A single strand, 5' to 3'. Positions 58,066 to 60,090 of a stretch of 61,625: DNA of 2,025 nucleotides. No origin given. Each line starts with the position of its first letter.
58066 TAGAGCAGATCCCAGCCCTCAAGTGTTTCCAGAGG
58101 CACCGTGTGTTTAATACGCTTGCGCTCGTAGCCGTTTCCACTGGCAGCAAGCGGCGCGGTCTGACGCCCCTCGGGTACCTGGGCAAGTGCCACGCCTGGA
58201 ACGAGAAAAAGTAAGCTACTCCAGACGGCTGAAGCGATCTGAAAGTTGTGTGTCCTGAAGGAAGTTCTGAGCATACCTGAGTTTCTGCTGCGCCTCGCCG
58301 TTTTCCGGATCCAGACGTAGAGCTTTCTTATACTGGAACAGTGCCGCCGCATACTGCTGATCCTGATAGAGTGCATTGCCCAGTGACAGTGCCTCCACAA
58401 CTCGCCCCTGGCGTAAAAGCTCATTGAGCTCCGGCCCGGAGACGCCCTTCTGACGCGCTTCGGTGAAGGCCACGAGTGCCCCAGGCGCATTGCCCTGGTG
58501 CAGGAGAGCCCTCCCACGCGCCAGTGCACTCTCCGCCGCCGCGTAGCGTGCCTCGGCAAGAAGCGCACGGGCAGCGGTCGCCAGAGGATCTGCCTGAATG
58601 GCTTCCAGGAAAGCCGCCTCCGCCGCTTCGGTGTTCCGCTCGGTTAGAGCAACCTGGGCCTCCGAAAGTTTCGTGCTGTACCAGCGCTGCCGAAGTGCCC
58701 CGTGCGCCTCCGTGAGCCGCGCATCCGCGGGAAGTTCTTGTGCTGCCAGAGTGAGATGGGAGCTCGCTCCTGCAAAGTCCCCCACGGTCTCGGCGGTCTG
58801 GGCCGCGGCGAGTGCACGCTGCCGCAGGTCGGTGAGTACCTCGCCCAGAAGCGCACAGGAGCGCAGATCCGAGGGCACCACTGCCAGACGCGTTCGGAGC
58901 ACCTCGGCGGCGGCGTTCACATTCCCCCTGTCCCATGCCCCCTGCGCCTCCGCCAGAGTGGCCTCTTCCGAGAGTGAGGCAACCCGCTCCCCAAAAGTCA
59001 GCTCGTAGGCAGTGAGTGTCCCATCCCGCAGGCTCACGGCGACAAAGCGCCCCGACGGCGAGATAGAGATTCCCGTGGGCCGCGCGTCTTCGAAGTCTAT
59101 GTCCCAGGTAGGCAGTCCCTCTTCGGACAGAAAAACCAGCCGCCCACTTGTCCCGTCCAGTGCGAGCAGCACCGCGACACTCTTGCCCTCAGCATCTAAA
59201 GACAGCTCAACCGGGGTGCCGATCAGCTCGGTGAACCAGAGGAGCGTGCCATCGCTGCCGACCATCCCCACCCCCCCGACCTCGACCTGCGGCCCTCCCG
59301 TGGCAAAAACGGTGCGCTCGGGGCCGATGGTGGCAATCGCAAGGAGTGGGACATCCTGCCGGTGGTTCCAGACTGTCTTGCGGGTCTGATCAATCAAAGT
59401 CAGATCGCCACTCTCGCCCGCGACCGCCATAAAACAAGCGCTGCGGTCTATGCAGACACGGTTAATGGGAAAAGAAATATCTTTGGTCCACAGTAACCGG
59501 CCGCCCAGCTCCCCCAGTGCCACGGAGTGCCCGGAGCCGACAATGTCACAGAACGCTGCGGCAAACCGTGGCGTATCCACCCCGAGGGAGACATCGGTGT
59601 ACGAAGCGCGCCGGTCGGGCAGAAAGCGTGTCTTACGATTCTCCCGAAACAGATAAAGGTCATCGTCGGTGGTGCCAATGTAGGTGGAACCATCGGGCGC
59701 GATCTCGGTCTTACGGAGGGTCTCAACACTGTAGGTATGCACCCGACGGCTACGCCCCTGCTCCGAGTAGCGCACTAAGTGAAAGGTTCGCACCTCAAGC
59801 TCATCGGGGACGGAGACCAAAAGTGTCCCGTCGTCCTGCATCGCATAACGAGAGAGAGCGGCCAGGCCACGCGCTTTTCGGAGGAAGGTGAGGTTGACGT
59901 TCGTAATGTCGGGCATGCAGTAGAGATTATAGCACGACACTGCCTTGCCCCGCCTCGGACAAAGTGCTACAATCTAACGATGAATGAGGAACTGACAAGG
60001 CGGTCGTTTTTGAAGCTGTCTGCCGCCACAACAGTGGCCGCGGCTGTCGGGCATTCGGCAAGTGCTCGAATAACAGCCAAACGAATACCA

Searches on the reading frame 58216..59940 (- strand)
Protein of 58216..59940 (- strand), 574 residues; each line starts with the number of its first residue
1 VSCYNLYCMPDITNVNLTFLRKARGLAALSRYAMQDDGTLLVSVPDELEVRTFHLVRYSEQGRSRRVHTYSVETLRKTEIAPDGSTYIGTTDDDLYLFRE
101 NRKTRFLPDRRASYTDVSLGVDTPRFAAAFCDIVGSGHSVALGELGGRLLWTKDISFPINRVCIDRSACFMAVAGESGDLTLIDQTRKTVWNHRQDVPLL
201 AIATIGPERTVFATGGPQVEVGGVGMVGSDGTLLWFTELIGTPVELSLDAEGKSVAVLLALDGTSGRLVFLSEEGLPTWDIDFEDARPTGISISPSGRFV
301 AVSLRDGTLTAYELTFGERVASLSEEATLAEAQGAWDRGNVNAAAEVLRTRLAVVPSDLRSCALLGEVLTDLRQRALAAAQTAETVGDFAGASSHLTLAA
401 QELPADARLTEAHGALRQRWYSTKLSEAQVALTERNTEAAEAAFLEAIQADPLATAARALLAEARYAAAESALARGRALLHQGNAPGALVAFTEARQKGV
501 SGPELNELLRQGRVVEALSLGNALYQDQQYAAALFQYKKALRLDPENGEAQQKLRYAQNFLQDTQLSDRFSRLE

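Call 57: search_protein_families(library=pfam, proteins=[window:58216-59940:-], max_evalue=0.0001)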
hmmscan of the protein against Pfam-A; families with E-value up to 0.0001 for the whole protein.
window:58216-59940:- (574 aa): 5 families
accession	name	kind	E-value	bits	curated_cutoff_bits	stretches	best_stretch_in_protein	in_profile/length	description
PF13428.12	TPR_14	-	5.1e-08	33.3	23.5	0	517-554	4-41/44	Tetratricopeptide repeat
PF07719.23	TPR_2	-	1.7e-07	31.3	27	1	520-547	7-34/34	Tetratricopeptide repeat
PF00515.34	TPR_1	-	5.6e-07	29.6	27.8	1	519-547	6-34/34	Tetratricopeptide repeat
PF13432.12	TPR_16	-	1.2e-05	26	32.7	0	426-467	2-43/65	Tetratricopeptide repeat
PF13414.12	TPR_11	-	2.7e-05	24.2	26.8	1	521-551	1-31/42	TPR repeat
